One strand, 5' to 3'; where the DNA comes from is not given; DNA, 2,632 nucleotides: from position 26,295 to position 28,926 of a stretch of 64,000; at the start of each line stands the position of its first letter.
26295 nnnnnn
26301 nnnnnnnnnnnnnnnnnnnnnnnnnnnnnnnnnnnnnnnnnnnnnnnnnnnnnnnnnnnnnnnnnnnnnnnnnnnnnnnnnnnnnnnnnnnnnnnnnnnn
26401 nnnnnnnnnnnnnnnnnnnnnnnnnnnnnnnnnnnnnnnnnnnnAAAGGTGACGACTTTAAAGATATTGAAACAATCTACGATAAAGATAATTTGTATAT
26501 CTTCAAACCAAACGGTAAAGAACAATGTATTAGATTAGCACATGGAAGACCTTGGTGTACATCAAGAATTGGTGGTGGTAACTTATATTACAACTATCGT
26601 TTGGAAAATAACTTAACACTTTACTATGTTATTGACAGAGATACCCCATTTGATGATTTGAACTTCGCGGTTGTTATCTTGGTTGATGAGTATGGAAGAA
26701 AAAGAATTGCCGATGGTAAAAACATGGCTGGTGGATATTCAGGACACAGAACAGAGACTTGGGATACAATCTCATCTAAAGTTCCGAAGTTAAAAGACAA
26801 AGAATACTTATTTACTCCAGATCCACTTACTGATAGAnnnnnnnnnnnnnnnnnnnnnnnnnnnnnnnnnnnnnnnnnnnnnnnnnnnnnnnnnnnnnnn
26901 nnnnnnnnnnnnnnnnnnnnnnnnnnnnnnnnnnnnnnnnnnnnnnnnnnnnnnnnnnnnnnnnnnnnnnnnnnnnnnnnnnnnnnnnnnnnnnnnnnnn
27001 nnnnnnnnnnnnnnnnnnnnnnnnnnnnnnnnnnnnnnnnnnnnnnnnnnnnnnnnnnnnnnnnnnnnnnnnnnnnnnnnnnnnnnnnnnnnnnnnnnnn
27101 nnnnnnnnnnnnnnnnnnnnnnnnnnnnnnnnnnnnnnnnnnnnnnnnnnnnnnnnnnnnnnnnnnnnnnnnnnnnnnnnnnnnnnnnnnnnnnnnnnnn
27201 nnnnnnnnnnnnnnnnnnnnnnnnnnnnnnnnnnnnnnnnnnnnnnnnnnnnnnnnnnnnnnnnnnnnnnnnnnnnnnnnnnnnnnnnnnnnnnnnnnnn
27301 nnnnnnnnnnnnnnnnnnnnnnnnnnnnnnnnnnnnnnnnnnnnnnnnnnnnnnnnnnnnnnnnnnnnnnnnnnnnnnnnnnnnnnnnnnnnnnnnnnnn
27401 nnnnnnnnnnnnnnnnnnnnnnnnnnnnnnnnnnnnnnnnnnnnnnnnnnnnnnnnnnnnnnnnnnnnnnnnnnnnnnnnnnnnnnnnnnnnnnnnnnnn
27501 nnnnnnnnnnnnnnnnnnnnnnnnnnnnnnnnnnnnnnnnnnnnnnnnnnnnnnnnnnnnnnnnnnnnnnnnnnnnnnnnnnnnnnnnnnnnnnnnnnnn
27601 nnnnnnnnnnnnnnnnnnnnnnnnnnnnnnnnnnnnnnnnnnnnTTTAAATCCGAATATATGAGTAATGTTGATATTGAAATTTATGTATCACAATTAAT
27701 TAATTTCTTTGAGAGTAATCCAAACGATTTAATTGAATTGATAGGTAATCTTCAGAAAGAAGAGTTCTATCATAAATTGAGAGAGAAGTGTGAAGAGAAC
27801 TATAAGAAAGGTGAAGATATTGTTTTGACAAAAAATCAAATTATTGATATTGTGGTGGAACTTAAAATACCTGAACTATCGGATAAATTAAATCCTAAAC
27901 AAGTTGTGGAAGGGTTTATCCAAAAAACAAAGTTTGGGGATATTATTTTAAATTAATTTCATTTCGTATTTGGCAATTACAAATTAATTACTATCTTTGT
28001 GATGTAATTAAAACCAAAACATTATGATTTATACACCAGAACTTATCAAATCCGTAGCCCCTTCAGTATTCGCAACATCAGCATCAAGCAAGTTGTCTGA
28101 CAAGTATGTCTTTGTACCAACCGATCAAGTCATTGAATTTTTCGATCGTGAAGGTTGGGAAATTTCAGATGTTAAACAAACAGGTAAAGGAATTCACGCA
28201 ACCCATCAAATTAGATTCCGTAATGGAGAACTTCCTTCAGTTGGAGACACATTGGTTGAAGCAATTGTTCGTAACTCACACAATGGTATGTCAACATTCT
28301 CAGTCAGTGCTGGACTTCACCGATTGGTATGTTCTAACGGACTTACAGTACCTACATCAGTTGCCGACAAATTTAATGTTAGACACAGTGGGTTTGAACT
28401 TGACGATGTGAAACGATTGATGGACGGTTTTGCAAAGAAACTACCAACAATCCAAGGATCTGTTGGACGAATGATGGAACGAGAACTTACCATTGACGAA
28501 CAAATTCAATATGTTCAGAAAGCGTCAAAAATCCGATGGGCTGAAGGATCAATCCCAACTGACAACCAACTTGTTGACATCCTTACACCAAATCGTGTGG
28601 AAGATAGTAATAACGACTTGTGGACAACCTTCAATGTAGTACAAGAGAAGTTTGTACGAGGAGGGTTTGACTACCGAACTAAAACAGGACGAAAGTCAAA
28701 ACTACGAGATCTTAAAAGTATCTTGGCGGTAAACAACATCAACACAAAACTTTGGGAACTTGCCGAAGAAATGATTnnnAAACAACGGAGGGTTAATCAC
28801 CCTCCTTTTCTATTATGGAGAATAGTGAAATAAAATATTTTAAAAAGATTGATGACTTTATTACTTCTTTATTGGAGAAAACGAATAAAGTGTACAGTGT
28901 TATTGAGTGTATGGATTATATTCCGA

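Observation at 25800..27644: Large LRR-containing protein sharing a novel WC[TS] domain with a second gene (54205..55179)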

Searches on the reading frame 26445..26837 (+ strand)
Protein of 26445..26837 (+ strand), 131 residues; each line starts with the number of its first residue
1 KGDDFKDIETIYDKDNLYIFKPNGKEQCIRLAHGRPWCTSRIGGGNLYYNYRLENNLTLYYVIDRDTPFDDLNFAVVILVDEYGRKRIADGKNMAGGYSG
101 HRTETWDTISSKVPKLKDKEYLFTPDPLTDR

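Call 38: search_protein_representatives(alignment_id=A3)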
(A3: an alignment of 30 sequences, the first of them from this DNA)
Query: 30 sequences, 117 profile positions. Proteins with E-value up to 0.001 (for the whole library): 6679; up to 1e-10: 1935; up to 1e-30: 71. The best 150 are listed.
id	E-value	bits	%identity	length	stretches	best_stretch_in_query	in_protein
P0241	1.9e-60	218.0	-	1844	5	3-94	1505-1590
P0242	1.0e-44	167.2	-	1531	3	3-95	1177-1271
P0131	2.8e-42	159.4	-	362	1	2-116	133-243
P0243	5.1e-40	152.1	-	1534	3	4-79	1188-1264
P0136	6.1e-40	151.8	-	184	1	9-116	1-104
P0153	2.7e-39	149.8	-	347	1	2-116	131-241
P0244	2.7e-39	149.7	-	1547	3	2-82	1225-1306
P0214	2.8e-39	149.7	-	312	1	2-115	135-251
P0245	4.6e-38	145.8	-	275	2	2-116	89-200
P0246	5.4e-36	139.1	-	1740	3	9-101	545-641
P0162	6.5e-36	138.9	-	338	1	3-113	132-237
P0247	1.3e-35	137.9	-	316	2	2-116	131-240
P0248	1.4e-35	137.7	-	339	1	3-116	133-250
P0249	2.5e-35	137.0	-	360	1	2-115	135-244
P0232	2.7e-35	136.9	-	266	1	2-116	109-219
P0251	1.2e-34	134.8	-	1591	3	5-76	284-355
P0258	2.9e-33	130.3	-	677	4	3-109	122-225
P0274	7.7e-32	125.7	-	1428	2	2-80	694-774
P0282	2.8e-31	123.9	-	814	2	5-77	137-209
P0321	5.1e-30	119.8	-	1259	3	6-77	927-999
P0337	1.2e-29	118.6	-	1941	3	2-86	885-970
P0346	2.7e-29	117.5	-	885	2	4-86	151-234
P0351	3.1e-29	117.3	-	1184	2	2-85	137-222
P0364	7.1e-29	116.2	-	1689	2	2-67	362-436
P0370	8.3e-29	115.9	-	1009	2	4-109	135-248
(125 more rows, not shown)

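Call 39: search_protein_families(library=pfam, proteins=[P0241, P0242, P0246, P0251, P0274, P0282, P0258], max_evalue=0.01)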
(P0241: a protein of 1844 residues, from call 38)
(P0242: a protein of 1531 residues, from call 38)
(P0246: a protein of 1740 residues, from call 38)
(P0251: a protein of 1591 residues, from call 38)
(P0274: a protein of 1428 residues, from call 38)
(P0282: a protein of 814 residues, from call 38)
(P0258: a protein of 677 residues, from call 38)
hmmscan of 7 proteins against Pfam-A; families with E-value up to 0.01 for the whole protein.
P0241 (1844 aa): 1 family
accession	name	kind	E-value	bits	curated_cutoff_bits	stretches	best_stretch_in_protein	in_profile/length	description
PF14903.11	WG_beta_rep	-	1.4e-19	70.2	25.6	1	601-620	15-34/35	WG containing repeat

P0242 (1531 aa): 1 family
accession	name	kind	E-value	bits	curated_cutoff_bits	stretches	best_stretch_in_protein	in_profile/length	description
PF01839.29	FG-GAP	-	0.0059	16.9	22.1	0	91-102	11-22/37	FG-GAP repeat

P0246 (1740 aa): 0 families

P0251 (1591 aa): 0 families

P0274 (1428 aa): 2 families
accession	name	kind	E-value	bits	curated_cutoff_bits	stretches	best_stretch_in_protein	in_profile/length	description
PF13475.11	DUF4116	-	1.6e-05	24.8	24.9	0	814-837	22-45/49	Domain of unknown function (DUF4116)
PF04255.20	DUF433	-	0.0014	18.8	23.6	0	581-610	24-53/56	Protein of unknown function (DUF433)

P0282 (814 aa): 2 families
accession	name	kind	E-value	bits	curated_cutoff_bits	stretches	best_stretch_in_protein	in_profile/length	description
PF06098.16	Radial_spoke_3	-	0.0019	18.1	26.4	0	26-83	154-211/229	Radial spoke protein 3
PF14903.11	WG_beta_rep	-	0.0076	16.7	25.6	0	338-357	16-34/35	WG containing repeat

P0258 (677 aa): 0 families

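Call 42: search_protein_families(library=ncbifam, proteins=[P0241, P0258, P0282], max_evalue=1)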
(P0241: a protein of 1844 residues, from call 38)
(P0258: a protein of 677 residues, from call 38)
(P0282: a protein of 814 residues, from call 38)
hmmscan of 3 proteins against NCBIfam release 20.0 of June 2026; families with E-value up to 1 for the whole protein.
P0241 (1844 aa): 1 family
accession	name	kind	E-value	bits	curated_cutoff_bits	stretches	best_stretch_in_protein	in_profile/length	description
NF047331.1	phage_HTJ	equivalog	0.26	11.1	33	0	813-825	28-40/59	phage head-tail joining protein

P0258 (677 aa): 1 family
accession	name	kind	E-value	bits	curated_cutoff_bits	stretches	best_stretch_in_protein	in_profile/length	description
NF049883.1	resolv_YneB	equivalog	0.016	14.6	175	1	444-545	40-142/211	YneB family resolvase-like protein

P0282 (814 aa): 1 family
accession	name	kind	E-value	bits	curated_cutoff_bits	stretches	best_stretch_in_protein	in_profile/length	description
TIGR01766.2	TIGR01766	domain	0.55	10.8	32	0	480-516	9-47/82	IS200/IS605 family accessory protein TnpB-related protein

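Call 78: search_protein_families(library=pfam, proteins=[P0243, P0321, P0337, P0346, P0351, P0364, P0370], max_evalue=0.01)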
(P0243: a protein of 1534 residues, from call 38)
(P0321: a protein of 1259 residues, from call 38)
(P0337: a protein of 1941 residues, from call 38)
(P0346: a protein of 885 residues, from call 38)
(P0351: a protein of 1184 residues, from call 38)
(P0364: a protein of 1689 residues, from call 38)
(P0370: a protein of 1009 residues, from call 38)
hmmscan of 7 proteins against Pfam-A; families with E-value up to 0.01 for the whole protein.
P0243 (1534 aa): 1 family
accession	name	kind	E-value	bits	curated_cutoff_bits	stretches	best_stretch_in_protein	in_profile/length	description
PF14284.11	PcfJ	-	0.00017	21.9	25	0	137-216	38-109/147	PcfJ-like protein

P0321 (1259 aa): 3 families
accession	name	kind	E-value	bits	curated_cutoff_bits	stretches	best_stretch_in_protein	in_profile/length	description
PF13306.12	LRR_5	-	3.7e-45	153.4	27.7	2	613-723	14-123/127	BspA type Leucine rich repeat region (6 copies)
PF03478.24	Beta-prop_KIB1-4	-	0.00071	19.6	27.4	0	388-547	19-142/242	KIB1-4 beta-propeller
PF14284.11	PcfJ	-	0.0022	18.3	25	0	897-996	19-119/147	PcfJ-like protein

P0337 (1941 aa): 1 family
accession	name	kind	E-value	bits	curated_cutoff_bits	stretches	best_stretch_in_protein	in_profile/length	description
PF14903.11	WG_beta_rep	-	5.9e-10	39.4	25.6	0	1129-1163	3-35/35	WG containing repeat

P0346 (885 aa): 0 families

P0351 (1184 aa): 0 families

P0364 (1689 aa): 2 families
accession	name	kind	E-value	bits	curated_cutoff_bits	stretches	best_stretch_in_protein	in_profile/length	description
PF01743.26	PolyA_pol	-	3.3e-28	99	23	1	1258-1380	1-126/126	Poly A polymerase head domain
PF12627.12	PolyA_pol_RNAbd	-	7.2e-15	54.9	22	1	1407-1468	1-60/64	Probable RNA and SrmB- binding site of polymerase A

P0370 (1009 aa): 0 families

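Call 110: find_encoding_contigs(protein=P0241, flank=8000, max_places=1)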
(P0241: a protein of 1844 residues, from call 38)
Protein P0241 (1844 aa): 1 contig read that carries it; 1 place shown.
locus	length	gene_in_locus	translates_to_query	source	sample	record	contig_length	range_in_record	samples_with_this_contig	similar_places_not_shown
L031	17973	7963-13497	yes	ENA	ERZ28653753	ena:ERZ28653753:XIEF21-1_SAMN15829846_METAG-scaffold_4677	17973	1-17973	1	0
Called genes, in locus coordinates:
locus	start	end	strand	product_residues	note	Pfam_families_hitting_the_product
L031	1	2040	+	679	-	?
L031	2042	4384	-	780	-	PF00270:DEAD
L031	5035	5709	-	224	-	PF01881:Cas_Cas6_C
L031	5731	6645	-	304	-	-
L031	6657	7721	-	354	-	PF28157:Cas7fv-like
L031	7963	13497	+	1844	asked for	PF14903:WG_beta_rep (faint)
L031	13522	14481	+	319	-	-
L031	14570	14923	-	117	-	-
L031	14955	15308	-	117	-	-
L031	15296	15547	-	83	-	-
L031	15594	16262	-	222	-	-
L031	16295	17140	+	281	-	-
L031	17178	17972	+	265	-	?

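Call 111: find_encoding_contigs(protein=P0364, flank=8000, max_places=1)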
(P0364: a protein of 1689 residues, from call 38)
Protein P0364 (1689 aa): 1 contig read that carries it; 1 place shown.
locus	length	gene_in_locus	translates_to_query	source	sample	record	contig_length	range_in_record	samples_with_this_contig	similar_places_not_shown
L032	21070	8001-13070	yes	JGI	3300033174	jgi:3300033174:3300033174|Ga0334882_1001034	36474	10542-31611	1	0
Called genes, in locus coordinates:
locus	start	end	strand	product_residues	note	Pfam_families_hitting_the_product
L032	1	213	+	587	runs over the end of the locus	PF18905:DUF5661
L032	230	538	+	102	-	-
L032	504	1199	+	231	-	-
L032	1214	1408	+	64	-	-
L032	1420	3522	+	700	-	PF07230:Portal_T4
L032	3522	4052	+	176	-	-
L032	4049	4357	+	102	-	-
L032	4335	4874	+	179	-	-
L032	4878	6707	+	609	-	-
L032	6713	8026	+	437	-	-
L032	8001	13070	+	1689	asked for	PF01743:PolyA_pol, PF12627:PolyA_pol_RNAbd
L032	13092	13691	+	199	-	-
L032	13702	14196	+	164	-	-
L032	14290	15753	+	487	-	PF03420:Peptidase_S77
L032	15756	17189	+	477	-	PF07068:Gp23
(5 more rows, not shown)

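Call 112: find_encoding_contigs(protein=P0243, flank=8000, max_places=1)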
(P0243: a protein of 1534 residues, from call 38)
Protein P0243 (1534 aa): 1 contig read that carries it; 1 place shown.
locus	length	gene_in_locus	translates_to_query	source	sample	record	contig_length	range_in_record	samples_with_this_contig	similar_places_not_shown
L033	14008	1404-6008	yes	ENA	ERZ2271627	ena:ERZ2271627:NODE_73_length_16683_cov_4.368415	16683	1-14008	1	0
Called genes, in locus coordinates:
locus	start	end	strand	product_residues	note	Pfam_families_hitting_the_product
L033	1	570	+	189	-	?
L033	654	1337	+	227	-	-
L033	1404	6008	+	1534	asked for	-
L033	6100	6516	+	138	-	-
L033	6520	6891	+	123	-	-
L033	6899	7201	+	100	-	PF07659:DUF1599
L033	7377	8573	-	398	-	PF17767:NAPRTase_N, PF04095:NAPRTase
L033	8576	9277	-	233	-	-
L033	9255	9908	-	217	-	-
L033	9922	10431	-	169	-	-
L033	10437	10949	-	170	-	-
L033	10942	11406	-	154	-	-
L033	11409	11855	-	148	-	-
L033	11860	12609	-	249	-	PF08902:DUF1848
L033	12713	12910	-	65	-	-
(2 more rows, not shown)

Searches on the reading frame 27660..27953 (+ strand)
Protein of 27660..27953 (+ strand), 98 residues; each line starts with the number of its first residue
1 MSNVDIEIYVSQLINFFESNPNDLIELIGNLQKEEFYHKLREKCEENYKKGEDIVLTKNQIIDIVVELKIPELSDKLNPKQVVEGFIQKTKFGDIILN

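Call 67: search_protein_families(library=phrogs, proteins=[window:27660-27953:+], max_evalue=0.00001)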
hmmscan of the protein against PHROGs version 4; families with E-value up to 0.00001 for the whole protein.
window:27660-27953:+ (98 aa): 0 families

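Call 97: search_protein_families(library=pfam, proteins=[window:27660-27953:+], max_evalue=0.01)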
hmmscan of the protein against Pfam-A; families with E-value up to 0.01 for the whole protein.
window:27660-27953:+ (98 aa): 0 families

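Call 105: search_protein_families(library=padloc, proteins=[window:27660-27953:+], max_evalue=0.01)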
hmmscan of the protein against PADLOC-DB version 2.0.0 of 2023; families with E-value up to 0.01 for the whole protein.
window:27660-27953:+ (98 aa): 1 family
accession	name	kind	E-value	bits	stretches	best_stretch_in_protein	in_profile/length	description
PDLC04069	PD-T4-9_A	-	0.00027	18.6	1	20-69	71-120/191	-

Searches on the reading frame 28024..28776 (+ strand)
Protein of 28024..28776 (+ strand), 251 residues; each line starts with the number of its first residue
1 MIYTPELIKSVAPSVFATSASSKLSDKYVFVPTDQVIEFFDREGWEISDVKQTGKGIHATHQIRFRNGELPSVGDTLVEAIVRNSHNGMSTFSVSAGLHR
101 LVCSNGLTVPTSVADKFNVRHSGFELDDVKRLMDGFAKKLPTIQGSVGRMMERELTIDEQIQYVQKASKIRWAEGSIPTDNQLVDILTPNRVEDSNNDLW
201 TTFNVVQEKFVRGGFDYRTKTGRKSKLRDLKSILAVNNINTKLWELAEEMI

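Call 25: search_protein_families(library=pfam, proteins=[window:28024-28776:+], max_evalue=0.001)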
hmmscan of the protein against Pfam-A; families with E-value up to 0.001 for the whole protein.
window:28024-28776:+ (251 aa): 1 family
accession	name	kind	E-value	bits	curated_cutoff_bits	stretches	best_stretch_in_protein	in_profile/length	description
PF06067.16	DUF932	-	1.6e-28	100.5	23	1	24-230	5-223/227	Domain of unknown function (DUF932)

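Call 105: search_protein_families(library=padloc, proteins=[window:28024-28776:+], max_evalue=0.01)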
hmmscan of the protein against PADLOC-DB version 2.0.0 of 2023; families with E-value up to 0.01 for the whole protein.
window:28024-28776:+ (251 aa): 0 families
